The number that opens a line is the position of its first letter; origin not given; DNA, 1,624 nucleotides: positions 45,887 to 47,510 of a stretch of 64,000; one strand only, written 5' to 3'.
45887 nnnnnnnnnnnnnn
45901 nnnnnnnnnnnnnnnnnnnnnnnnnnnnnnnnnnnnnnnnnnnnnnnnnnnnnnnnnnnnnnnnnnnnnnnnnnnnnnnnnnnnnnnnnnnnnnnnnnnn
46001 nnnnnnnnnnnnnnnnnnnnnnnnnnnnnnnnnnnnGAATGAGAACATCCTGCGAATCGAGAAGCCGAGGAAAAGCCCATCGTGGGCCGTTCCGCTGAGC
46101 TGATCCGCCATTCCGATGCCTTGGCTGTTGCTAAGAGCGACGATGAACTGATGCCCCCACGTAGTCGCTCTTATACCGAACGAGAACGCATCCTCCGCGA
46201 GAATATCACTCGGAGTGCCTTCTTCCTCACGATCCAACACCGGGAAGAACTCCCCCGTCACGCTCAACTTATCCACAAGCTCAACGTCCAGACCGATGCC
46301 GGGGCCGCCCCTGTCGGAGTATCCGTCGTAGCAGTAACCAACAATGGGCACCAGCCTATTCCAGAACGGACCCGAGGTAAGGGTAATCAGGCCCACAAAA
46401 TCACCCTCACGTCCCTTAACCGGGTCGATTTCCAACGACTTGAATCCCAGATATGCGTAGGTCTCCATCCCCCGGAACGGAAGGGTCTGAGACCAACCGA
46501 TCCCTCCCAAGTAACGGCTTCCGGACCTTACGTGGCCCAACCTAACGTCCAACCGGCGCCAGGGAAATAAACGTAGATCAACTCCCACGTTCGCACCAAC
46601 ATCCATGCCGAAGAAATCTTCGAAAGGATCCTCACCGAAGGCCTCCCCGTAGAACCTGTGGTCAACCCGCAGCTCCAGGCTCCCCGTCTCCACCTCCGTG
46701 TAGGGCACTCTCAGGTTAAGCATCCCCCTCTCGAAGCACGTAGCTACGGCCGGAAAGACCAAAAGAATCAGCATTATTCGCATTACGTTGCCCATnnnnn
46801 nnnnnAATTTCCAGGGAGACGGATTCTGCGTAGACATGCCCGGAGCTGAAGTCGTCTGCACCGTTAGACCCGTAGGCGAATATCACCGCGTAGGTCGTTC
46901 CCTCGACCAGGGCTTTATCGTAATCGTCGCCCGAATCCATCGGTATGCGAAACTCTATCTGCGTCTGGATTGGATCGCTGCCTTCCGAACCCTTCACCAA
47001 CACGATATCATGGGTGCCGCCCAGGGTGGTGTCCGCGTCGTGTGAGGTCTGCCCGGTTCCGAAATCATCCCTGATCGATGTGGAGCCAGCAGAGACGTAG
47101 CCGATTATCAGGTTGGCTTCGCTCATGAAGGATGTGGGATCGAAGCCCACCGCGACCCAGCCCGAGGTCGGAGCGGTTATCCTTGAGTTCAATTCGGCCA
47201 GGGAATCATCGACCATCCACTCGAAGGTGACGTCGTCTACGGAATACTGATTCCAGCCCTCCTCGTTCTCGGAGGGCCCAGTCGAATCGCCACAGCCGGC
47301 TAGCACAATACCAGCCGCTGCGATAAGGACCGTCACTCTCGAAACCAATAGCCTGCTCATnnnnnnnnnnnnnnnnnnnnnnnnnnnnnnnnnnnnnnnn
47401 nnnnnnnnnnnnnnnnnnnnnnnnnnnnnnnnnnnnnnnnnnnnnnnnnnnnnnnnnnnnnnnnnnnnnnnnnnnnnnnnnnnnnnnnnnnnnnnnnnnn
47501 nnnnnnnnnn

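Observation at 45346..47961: Cluster of three paralogous DOMON-like lipoproteins plus a small beta-barrel OMP (a fourth paralog is at 35.4 kb)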

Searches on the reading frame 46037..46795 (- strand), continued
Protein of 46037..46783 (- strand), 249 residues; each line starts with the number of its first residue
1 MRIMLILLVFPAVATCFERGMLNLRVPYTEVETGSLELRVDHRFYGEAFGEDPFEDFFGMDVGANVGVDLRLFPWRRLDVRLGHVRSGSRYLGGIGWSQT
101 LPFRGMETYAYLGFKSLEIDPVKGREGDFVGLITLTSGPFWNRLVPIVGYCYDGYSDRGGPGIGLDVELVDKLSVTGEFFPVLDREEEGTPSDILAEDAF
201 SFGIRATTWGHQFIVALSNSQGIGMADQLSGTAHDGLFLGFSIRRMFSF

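Call 63: find_encoding_contigs(protein=P0157, flank=5000, max_places=1)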
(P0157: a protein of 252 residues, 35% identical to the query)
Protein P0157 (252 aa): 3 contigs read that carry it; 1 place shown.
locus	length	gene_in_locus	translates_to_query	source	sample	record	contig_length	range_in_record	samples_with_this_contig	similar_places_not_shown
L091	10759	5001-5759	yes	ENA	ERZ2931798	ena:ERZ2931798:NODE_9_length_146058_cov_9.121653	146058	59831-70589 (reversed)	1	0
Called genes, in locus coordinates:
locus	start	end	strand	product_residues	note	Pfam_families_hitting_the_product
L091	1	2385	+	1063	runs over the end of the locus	PF13432:TPR_16 (weak), PF01436:NHL (faint)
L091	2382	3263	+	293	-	PF00781:DAGK_cat, PF19279:YegS_C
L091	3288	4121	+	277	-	PF01875:Memo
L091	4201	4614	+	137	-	PF01475:FUR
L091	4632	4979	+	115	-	-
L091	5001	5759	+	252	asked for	PF19089:DUF5777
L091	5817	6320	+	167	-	PF02915:Rubrerythrin, PF21349:RUBY_RBDX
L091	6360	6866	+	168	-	PF02915:Rubrerythrin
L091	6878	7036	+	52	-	PF00301:Rubredoxin, PF21349:RUBY_RBDX (faint)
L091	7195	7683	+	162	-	PF00210:Ferritin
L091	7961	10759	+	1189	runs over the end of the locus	PF01855:POR_N, PF17147:PFOR_II, PF01558:POR, PF10371:EKR, PF12837:Fer4_6, PF12838:Fer4_7, PF13237:Fer4_10, PF13484:Fer4_16, +6 more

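Call 87: search_protein_families(library=ncbifam, max_evalue=0.01, proteins=[L090:4201-4611:+, L090:4632-4976:+, L090:5818-6318:+, L090:6361-6864:+, L090:7196-7681:+])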
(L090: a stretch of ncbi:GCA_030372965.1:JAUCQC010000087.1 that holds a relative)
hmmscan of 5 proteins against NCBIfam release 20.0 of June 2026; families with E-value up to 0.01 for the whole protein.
L090:4201-4611:+ (137 aa): 10 families
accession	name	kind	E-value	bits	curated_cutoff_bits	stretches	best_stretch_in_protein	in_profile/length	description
NF052545.1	TransRegPerRClab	equivalog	8.7e-30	103.5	180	1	6-133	10-137/138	transcriptional regulator PerR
NF047406.1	TransRegPerRTherm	equivalog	3.1e-25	88.9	200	1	12-133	7-128/130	manganese-dependent transcriptional regulator PerR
NF051892.1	TransRegFurBacil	equivalog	5.1e-16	59.1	220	1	7-133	15-146/149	ferric iron uptake transcriptional regulator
NF051891.1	TransRegFurHelico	equivalog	2.7e-13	50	200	1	8-131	22-146/148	ferric iron uptake transcriptional regulator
NF045678.1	TransRegIrrA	equivalog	1.1e-11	44.7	150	1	9-99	18-109/138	iron response transcriptional regulator IrrA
NF045677.1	FeRespRegIrr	equivalog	3e-10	40.3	170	1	10-100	10-101/127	Fur family transcriptional regulator Irr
NF047462.1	FUR_perox_PerRA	exception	5.7e-10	39.8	200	1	10-96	18-104/142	peroxide-responsive transcriptional repressor PerRA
NF006999.0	PRK09462.1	equivalog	4e-08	33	146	1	15-130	19-136/148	ferric iron uptake transcriptional regulator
NF008646.0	PRK11639.1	equivalog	4.3e-05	23.3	167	1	6-134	19-150/171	zinc uptake transcriptional repressor Zur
NF047461.1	FUR_perox_PerRB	exception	5.8e-05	23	250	1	12-103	29-121/143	peroxide-responsive transcriptional repressor PerRB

L090:4632-4976:+ (115 aa): 1 family
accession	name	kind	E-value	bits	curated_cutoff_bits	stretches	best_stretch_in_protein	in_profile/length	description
TIGR04490.1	SoxZ_true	equivalog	0.0035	17.2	76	1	48-104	32-87/98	thiosulfate oxidation carrier complex protein SoxZ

L090:5818-6318:+ (167 aa): 4 families
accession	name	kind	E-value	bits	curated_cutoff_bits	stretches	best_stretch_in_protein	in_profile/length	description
NF045783.1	Nigrythrn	equivalog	6.4e-27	95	340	1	5-167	29-202/202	nigerythrin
NF045767.1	RuberyRbr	equivalog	2e-24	86.7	200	1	4-164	8-187/194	rubrerythrin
NF033497.1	rubre_like_arch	subfamily_domain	0.0021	17.7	32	1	139-158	3-23/34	rubrerythrin-like domain-containing protein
NF049953.1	ribbon_DG_selen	exception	0.0072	16.3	130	1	92-159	103-169/172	zinc ribbon-containing (seleno)protein DG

L090:6361-6864:+ (168 aa): 4 families
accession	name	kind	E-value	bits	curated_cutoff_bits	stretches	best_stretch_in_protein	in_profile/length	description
NF045676.1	FeExpMbfA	equivalog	1.1e-06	28.3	450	1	12-58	101-147/318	iron exporter MbfA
NF009413.0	PRK12775.1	equivalog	2.6e-06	25.5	1895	1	7-154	861-991/1006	putative trifunctional 2-polyprenylphenol hydroxylase/glutamate synthase subunit beta/ferritin domain-containing protein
NF058679.1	EncB_fam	subfamily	3.8e-05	23.7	90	1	10-64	24-78/117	encapsulin nanocompartment ferritin-likeEncB family encapsulin nanocompartment ferritin-like cargo protein cargo protein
TIGR04535.1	ferrit_encaps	subfamily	0.0016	18.4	125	0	10-64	18-71/114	encapsulin-associated ferritin-like protein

L090:7196-7681:+ (162 aa): 3 families
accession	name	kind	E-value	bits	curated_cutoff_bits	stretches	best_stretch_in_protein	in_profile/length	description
NF007638.0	PRK10304.1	equivalog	6e-36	123.9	178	1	1-157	1-159/165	non-heme ferritin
NF011597.0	PRK15022.1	equivalog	2.8e-19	69.5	154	1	1-152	1-152/167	non-heme ferritin-like protein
NF045767.1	RuberyRbr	equivalog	0.00014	21.9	200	1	21-70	26-75/194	rubrerythrin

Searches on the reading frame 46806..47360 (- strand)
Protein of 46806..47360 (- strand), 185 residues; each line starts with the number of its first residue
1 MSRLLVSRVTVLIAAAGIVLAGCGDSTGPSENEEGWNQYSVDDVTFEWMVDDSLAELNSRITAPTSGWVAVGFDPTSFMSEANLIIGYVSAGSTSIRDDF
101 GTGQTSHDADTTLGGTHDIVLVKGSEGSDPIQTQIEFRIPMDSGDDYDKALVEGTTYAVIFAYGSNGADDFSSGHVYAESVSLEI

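Call 3: search_protein_families(library=pfam, max_evalue=1, proteins=[window:46806-47360:-])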
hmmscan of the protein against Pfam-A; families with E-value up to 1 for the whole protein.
seq(185 aa): 1 family
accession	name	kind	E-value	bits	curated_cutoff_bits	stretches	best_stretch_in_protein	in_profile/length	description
PF03351.22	DOMON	-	6.1e-17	62.4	32.7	1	43-164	4-124/124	DOMON domain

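Call 4: search_protein_families(library=ncbifam, max_evalue=1, proteins=[window:46806-47360:-])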
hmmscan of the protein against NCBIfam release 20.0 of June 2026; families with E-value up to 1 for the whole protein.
seq(185 aa): 2 families
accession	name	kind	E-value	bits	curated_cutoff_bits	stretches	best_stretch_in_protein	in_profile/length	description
NF047847.2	SS_mature_LptM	equivalog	0.17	12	27.7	1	1-24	1-21/31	LPS translocon maturation chaperone LptM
NF007290.0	PRK09759.1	equivalog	0.21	11.7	89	1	46-60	20-34/50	type I toxin-antitoxin system toxin HokA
